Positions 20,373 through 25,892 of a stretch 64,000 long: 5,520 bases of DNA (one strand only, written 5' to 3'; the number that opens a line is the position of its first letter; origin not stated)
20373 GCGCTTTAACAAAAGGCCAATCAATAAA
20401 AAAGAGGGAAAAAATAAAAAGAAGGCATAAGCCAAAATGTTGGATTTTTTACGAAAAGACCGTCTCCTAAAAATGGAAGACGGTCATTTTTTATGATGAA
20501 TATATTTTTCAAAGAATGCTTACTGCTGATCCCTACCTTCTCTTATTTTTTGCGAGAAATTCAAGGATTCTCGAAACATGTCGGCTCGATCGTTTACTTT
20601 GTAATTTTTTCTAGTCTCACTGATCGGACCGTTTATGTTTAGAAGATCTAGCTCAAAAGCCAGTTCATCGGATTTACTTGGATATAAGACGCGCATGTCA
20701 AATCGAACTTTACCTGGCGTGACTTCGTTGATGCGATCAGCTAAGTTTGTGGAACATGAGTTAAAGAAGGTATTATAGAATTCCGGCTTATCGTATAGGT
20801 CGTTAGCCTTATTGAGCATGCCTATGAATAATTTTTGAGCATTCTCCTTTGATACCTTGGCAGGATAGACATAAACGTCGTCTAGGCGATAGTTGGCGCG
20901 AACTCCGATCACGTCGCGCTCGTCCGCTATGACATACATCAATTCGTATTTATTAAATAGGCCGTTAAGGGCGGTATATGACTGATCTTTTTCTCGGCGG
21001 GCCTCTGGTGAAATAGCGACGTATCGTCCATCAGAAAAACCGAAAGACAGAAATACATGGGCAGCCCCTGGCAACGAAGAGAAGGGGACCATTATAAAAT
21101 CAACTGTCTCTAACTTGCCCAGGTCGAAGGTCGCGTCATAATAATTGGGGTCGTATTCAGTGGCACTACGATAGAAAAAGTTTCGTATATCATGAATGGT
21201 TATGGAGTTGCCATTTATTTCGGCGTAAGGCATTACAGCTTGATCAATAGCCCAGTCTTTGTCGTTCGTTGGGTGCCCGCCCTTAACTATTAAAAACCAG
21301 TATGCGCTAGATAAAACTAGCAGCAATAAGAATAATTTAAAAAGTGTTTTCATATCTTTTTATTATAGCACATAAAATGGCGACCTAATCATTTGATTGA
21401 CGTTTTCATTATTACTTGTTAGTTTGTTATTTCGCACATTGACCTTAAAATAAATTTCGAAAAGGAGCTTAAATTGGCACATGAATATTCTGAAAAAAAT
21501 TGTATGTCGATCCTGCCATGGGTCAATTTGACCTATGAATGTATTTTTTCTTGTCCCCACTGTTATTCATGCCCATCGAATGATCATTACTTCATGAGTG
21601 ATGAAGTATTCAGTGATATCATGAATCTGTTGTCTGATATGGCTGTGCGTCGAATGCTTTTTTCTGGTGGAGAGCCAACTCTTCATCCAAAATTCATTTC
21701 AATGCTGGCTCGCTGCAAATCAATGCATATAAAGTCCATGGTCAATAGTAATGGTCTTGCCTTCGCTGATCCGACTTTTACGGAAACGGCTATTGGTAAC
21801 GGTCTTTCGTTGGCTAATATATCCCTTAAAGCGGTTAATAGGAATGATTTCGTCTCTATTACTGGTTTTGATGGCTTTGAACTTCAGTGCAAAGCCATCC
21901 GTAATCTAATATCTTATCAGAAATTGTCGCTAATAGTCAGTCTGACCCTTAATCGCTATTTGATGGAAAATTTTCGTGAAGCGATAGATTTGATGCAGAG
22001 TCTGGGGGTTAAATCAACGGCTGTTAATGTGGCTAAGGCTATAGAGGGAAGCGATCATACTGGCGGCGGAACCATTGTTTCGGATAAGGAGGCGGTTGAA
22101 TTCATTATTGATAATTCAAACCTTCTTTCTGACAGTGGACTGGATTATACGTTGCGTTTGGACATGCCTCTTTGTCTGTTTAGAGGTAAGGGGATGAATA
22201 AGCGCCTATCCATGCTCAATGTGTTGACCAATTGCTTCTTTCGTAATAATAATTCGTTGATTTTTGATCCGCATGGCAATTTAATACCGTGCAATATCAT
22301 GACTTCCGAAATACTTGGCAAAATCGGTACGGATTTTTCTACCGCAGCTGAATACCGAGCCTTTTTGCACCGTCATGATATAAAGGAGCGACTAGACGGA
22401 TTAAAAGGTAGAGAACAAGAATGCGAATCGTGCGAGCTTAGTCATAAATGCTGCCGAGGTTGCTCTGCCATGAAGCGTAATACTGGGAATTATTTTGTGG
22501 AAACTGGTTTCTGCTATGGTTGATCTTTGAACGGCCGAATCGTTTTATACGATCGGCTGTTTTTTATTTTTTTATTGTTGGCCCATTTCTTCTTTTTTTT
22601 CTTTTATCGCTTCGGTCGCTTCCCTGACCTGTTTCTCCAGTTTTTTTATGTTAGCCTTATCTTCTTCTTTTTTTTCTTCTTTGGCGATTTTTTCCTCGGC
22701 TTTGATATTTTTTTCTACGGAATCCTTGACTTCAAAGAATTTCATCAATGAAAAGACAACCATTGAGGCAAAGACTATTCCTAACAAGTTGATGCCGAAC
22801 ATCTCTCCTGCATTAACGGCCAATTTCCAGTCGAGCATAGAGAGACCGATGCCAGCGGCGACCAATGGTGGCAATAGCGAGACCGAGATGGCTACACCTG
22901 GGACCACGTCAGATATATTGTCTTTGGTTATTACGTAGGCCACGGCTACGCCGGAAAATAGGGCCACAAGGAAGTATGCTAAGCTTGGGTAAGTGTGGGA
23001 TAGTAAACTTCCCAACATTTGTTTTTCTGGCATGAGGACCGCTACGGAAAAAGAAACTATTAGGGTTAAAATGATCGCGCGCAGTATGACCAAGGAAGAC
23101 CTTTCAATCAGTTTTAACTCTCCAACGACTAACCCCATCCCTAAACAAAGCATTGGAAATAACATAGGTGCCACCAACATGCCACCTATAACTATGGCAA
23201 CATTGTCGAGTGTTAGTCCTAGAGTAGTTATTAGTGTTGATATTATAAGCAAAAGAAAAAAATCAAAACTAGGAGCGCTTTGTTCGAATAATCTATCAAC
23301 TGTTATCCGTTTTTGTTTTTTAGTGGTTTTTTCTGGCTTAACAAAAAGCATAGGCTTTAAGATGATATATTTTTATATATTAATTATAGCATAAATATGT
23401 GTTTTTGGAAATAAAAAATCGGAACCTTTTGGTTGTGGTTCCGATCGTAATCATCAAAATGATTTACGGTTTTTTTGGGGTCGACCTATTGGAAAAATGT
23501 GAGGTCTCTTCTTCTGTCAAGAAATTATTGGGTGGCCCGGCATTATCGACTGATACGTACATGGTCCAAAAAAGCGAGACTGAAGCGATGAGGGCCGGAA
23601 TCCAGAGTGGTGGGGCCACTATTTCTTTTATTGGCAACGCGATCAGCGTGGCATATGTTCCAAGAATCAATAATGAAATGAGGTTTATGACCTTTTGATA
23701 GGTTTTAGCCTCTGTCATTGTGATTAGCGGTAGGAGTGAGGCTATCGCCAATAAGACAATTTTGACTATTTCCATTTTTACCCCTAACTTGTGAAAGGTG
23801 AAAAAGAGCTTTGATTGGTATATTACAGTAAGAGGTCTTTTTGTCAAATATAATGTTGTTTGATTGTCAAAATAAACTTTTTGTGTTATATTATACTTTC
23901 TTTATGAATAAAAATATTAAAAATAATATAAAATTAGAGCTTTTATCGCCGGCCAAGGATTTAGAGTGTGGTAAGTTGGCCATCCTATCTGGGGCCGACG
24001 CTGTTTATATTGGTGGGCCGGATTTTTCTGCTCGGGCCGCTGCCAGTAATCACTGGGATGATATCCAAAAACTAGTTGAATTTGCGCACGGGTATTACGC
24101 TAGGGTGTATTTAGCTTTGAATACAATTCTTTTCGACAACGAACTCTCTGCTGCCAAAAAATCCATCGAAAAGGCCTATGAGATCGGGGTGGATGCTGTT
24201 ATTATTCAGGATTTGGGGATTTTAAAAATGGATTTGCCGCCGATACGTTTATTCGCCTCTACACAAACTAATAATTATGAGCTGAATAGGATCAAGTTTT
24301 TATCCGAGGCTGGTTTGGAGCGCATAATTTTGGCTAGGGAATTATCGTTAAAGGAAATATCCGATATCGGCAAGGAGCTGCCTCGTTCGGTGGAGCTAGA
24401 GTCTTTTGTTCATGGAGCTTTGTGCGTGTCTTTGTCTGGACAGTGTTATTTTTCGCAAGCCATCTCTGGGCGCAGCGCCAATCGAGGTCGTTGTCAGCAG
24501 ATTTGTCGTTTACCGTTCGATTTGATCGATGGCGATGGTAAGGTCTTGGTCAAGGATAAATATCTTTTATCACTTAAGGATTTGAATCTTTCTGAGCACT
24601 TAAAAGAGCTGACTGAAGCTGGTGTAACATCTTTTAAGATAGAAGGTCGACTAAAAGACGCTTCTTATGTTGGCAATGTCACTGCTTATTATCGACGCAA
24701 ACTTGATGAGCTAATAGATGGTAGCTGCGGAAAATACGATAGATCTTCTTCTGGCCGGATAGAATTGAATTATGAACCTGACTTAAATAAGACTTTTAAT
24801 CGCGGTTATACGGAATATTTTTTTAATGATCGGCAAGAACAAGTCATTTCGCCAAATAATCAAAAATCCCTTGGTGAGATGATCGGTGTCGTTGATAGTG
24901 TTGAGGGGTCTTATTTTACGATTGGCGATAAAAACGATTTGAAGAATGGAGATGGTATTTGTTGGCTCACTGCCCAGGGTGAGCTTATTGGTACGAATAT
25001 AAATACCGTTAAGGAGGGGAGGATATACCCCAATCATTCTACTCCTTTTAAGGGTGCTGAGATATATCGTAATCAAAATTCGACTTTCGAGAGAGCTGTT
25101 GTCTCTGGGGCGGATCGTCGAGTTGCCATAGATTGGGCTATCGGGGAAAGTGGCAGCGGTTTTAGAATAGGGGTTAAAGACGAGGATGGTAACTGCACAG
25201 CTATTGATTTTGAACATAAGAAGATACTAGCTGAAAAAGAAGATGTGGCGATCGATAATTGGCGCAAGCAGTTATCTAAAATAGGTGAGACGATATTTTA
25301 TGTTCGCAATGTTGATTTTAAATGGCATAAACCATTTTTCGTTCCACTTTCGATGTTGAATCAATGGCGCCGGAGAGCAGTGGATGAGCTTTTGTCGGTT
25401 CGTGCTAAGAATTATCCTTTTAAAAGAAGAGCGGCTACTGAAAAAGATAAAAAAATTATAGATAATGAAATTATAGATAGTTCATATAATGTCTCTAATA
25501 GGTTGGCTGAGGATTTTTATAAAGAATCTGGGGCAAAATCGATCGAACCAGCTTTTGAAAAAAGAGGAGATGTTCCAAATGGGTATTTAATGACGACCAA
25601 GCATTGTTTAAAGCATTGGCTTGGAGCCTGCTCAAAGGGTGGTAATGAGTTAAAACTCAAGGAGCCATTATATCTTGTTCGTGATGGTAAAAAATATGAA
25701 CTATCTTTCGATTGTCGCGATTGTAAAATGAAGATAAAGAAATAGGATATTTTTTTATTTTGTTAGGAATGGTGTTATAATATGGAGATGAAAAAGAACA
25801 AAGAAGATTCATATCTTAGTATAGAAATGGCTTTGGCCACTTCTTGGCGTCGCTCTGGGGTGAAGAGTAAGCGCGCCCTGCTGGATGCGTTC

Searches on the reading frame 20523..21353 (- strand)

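Call 74: search_protein_families(library=pfam, proteins=[window:20523-21353:-], max_evalue=0.001)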
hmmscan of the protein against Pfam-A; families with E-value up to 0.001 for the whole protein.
window:20523-21353:- (277 aa): 1 family
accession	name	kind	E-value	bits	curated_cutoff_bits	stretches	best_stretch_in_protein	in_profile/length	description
PF13387.12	Lnb_N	-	7.1e-37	127.1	22.2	1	68-216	2-160/175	Lnb N-terminal periplasmic domain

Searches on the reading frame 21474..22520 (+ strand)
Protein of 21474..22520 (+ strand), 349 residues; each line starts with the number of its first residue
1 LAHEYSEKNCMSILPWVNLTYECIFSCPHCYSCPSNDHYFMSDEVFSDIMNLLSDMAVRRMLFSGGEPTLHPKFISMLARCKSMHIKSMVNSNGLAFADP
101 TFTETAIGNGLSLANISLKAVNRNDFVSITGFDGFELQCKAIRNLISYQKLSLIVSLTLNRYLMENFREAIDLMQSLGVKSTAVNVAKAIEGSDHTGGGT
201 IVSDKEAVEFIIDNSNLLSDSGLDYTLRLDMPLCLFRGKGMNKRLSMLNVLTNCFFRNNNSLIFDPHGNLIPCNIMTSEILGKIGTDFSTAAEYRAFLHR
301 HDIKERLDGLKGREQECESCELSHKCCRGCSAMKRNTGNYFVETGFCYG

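Call 74: search_protein_families(library=pfam, proteins=[window:21474-22520:+], max_evalue=0.001)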
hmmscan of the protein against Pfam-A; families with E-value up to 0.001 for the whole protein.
window:21474-22520:+ (349 aa): 2 families
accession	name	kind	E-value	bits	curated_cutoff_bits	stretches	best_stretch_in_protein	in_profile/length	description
PF04055.27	Radical_SAM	-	6.7e-12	46.3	29.5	1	17-173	1-165/166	Radical SAM superfamily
PF13353.11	Fer4_12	-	7.8e-05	23.4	22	1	22-99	14-96/137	4Fe-4S single cluster domain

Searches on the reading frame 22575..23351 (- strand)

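Call 74: search_protein_families(library=pfam, proteins=[window:22575-23351:-], max_evalue=0.001)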
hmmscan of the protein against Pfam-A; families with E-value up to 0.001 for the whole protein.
window:22575-23351:- (259 aa): 1 family
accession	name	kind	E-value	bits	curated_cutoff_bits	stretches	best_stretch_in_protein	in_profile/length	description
PF04087.19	DUF389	-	4.2e-31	108.2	23.9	1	58-194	1-137/137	Domain of unknown function (DUF389)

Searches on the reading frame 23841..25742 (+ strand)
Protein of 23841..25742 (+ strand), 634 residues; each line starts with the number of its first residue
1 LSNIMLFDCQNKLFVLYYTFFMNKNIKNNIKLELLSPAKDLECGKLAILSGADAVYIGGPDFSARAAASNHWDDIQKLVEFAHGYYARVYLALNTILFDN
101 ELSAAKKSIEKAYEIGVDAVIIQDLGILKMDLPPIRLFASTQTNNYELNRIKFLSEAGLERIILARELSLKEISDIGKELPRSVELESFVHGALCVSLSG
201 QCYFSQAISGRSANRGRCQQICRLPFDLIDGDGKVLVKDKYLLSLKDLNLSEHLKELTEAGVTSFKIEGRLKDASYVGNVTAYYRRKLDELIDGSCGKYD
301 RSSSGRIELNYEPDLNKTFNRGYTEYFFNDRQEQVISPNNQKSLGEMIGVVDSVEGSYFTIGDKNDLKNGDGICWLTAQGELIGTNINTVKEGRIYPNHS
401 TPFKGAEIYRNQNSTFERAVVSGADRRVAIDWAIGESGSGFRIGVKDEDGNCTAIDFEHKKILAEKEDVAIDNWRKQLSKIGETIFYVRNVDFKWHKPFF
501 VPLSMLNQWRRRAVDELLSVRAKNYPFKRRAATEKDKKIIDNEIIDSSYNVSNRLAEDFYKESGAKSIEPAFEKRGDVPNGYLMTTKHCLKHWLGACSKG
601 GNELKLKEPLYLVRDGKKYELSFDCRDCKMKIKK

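Call 59: search_protein_families(library=pfam, proteins=[window:23841-25742:+], max_evalue=0.001)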
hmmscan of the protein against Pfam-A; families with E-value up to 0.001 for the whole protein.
window:23841-25742:+ (634 aa): 2 families
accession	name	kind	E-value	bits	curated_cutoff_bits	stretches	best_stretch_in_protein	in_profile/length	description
PF01136.24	Peptidase_U32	-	2.5e-73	246.7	22.4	1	103-333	2-232/233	Peptidase family U32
PF12392.13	DUF3656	-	3.5e-18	66.7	22.1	1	408-521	1-108/109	Collagenase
